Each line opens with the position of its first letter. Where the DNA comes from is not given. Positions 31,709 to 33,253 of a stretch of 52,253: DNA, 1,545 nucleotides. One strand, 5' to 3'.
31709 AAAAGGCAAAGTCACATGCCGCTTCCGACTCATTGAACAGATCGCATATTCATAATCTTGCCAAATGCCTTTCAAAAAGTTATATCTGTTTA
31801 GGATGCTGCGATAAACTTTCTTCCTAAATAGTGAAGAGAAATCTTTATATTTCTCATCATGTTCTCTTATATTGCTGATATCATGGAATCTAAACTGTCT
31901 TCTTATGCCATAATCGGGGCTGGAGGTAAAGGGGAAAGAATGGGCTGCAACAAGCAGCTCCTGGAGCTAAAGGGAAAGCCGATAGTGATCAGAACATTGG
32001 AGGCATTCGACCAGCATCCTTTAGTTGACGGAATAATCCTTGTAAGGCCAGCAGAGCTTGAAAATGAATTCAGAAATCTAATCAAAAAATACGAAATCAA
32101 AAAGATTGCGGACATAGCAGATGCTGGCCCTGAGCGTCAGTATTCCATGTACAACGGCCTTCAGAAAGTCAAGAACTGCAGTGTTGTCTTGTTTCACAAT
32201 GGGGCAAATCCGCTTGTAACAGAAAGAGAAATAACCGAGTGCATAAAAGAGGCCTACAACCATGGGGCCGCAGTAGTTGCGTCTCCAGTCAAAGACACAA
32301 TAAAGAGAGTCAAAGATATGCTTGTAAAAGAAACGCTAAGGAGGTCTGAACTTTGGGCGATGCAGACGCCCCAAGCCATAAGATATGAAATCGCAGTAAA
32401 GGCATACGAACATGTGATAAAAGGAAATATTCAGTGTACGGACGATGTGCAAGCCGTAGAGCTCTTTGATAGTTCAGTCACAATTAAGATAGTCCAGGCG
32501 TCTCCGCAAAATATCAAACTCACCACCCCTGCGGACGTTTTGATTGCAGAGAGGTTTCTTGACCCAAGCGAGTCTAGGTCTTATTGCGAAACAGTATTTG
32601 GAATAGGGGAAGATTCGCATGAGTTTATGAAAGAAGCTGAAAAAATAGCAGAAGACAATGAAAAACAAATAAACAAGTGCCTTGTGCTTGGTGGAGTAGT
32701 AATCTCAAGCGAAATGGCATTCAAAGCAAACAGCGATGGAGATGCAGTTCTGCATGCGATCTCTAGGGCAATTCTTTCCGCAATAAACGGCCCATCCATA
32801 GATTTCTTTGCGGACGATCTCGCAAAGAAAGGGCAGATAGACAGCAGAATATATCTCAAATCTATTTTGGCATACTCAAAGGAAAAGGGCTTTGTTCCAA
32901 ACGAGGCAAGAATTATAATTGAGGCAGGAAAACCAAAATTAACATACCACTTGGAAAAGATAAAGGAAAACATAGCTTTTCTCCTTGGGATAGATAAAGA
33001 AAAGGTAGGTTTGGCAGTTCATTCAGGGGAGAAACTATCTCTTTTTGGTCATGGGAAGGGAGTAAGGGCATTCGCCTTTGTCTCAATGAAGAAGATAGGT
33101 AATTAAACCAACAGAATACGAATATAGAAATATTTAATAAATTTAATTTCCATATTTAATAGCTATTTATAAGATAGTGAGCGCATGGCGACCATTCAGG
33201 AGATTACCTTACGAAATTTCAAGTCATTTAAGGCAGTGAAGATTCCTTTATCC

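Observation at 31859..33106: Divergent IspD-IspF fusion in an archaeal contig that also encodes mevalonate-type IDI-2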

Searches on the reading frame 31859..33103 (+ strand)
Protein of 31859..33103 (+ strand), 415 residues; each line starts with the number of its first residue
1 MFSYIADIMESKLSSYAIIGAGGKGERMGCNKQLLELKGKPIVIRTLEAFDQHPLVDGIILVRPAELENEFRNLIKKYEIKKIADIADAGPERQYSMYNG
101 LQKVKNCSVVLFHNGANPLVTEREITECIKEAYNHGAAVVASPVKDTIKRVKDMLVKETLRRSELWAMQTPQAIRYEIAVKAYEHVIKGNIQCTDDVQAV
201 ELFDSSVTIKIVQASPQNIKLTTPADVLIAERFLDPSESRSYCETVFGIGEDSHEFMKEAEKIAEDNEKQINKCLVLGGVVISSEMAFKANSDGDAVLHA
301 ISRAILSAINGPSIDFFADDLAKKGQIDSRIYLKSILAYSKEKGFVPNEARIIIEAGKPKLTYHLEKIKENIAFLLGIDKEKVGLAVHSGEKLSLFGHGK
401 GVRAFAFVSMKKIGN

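Call 3: search_protein_families(library=pfam, proteins=[window:31859-33103:+], max_evalue=1)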
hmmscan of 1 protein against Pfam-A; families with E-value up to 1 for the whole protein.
window:31859-33103:+ (415 aa): 5 families
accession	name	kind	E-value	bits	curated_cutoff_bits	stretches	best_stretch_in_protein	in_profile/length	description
PF01128.25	IspD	-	5.1e-50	170.7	27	1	17-234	3-219/221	2-C-methyl-D-erythritol 4-phosphate cytidylyltransferase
PF02542.21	YgbB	-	4.2e-30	105.6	26.7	1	247-410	3-154/155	YgbB family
PF12804.13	NTP_transf_3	-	9.6e-14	52.3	27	1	17-145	1-124/160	MobA-like NTP transferase domain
PF02348.25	CTP_transf_3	-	0.0012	19.1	22.6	1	31-163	15-148/217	Cytidylyltransferase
PF07992.20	Pyr_redox_2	-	0.1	12.4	26.1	1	255-324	128-196/291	Pyridine nucleotide-disulphide oxidoreductase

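Call 4: search_protein_families(library=ncbifam, proteins=[window:31859-33103:+], max_evalue=1)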
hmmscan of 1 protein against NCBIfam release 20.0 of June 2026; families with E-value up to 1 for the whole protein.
window:31859-33103:+ (415 aa): 22 families
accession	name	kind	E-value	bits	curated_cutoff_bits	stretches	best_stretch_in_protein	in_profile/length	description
NF006899.0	PRK09382.1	equivalog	3.3e-64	217.4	417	1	16-412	8-381/387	bifunctional 2-C-methyl-D-erythritol 4-phosphate cytidylyltransferase/2-C-methyl-D-erythritol 2,4-cyclodiphosphate synthase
NF001186.0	PRK00155.2-3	equivalog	3.1e-57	193.6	253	1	14-234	4-222/224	2-C-methyl-D-erythritol 4-phosphate cytidylyltransferase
TIGR00453.1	ispD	equivalog_domain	3.3e-55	186.9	181.3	1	17-234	2-219/219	2-C-methyl-D-erythritol 4-phosphate cytidylyltransferase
NF009924.0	PRK13385.1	subfamily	9e-44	149.8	342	1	17-234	4-223/230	2-C-methyl-D-erythritol 4-phosphate cytidylyltransferase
NF001183.0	PRK00155.1-3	subfamily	2.1e-33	115.6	166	1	16-235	3-232/237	D-ribitol-5-phosphate cytidylyltransferase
TIGR00151.1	ispF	equivalog_domain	3.6e-33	114.8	116.45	1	248-410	3-153/155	2-C-methyl-D-erythritol 2,4-cyclodiphosphate synthase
TIGR03310.1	matur_MocA_YgfJ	equivalog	1.3e-12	48.1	186.45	1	17-145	2-127/188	molybdenum cofactor cytidylyltransferase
NF001457.0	PRK00317.1-3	equivalog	6.1e-09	35.7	164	1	17-140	4-122/200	molybdenum cofactor guanylyltransferase MobA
NF011056.0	PRK14489.1-1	equivalog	4.3e-08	32.7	379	1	17-104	8-86/363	bifunctional molybdenum cofactor guanylyltransferase MobA/molybdopterin-guanine dinucleotide biosynthesis adaptor protein MobB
NF041135.1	IPPtranDIPPsyn_Thcocales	equivalog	1.1e-06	27.9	580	1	17-111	3-98/419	bifunctional L-myo-inositol-1-phosphate cytidylyltransferase/CDP-L-myo-inositol myo-inositolphosphotransferase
NF003952.0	PRK05450.1-5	subfamily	1.7e-06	27.4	193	1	17-147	5-131/250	3-deoxy-manno-octulosonate cytidylyltransferase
TIGR02665.1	molyb_mobA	equivalog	1.9e-06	28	151.85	1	17-141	3-123/186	molybdenum cofactor guanylyltransferase MobA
NF045665.1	NTPtran_DVU1551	equivalog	7.3e-06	25.2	315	1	16-141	2-125/359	DVU_1551 family NTP transferase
NF053639.1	Mfer334_fam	equivalog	8e-06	25.8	260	1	18-135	3-129/209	pseudomurein biosynthesis protein PmurB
NF002741.0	PRK02726.1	equivalog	8.6e-06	25.5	179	1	15-132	8-118/200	molybdenum cofactor guanylyltransferase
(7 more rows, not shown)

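Call 5: search_solved_structures(query=window:31859-33103:+, max_evalue=0.01, show_alignments=3)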
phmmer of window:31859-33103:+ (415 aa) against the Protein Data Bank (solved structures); distinct sequences matched with E-value up to 0.01: 59.
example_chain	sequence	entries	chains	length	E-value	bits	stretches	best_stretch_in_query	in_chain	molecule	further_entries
5ddt_A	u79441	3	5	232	1.3e-52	182.7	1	17-237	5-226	2-C-methyl-D-erythritol 4-phosphate cytidylyltransferase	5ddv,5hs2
2yc3_A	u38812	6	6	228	2.7e-37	132.2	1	13-235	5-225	2-C-METHYL-D-ERYTHRITOL 4-PHOSPHATE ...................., CHLOROPLASTIC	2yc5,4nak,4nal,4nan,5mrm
2ycm_A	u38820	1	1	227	4.1e-37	131.7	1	17-235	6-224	2-C-METHYL-D-ERYTHRITOL 4-PHOSPHATE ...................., CHLOROPLASTIC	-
1w77_A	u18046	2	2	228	4.3e-37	131.6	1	13-235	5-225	2C-METHYL-D-ERYTHRITOL 4-PHOSPHATE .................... | 2-C-methyl-D-erythritol 4-phosphate cytidylyltransferase, chloroplastic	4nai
5mrn_A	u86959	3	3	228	7e-37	130.9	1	13-235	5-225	2-C-methyl-D-erythritol 4-phosphate cytidylyltransferase, chloroplastic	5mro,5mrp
5mrq_A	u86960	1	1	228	3.5e-36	128.6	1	13-235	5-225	2-C-methyl-D-erythritol 4-phosphate cytidylyltransferase, chloroplastic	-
4kt7_A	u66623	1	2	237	2.9e-25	92.6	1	15-235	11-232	2-C-methyl-D-erythritol 4-phosphate cytidylyltransferase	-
8xhu_A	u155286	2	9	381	5.5e-24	88.4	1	17-411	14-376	Bifunctional enzyme IspD/IspF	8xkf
8xkg_A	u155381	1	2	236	8e-22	81.3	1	15-234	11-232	2-C-methyl-D-erythritol 4-phosphate cytidylyltransferase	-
9gby_A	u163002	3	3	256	1.2e-21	80.7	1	16-233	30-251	2-C-methyl-D-erythritol 4-phosphate cytidylyltransferase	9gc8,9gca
3f1c_A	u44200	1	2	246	7.6e-21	78.1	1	16-234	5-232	Putative 2-C-methyl-D-erythritol 4-phosphate cytidylyltransferase 2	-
4myb_A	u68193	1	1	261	1.7e-20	77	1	15-240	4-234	2-C-methyl-D-erythritol 4-phosphate cytidylyltransferase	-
4jis_A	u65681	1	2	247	1.9e-20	76.8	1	16-235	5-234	ribitol-5-phosphate cytidylyltransferase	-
1vpa_A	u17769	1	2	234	6.5e-20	75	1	16-230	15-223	2-C-methyl-D-erythritol 4-phosphate cytidylyltransferase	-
4cvh_A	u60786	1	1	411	4.6e-19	72.2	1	17-254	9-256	ISOPRENOID SYNTHASE DOMAIN-CONTAINING PROTEIN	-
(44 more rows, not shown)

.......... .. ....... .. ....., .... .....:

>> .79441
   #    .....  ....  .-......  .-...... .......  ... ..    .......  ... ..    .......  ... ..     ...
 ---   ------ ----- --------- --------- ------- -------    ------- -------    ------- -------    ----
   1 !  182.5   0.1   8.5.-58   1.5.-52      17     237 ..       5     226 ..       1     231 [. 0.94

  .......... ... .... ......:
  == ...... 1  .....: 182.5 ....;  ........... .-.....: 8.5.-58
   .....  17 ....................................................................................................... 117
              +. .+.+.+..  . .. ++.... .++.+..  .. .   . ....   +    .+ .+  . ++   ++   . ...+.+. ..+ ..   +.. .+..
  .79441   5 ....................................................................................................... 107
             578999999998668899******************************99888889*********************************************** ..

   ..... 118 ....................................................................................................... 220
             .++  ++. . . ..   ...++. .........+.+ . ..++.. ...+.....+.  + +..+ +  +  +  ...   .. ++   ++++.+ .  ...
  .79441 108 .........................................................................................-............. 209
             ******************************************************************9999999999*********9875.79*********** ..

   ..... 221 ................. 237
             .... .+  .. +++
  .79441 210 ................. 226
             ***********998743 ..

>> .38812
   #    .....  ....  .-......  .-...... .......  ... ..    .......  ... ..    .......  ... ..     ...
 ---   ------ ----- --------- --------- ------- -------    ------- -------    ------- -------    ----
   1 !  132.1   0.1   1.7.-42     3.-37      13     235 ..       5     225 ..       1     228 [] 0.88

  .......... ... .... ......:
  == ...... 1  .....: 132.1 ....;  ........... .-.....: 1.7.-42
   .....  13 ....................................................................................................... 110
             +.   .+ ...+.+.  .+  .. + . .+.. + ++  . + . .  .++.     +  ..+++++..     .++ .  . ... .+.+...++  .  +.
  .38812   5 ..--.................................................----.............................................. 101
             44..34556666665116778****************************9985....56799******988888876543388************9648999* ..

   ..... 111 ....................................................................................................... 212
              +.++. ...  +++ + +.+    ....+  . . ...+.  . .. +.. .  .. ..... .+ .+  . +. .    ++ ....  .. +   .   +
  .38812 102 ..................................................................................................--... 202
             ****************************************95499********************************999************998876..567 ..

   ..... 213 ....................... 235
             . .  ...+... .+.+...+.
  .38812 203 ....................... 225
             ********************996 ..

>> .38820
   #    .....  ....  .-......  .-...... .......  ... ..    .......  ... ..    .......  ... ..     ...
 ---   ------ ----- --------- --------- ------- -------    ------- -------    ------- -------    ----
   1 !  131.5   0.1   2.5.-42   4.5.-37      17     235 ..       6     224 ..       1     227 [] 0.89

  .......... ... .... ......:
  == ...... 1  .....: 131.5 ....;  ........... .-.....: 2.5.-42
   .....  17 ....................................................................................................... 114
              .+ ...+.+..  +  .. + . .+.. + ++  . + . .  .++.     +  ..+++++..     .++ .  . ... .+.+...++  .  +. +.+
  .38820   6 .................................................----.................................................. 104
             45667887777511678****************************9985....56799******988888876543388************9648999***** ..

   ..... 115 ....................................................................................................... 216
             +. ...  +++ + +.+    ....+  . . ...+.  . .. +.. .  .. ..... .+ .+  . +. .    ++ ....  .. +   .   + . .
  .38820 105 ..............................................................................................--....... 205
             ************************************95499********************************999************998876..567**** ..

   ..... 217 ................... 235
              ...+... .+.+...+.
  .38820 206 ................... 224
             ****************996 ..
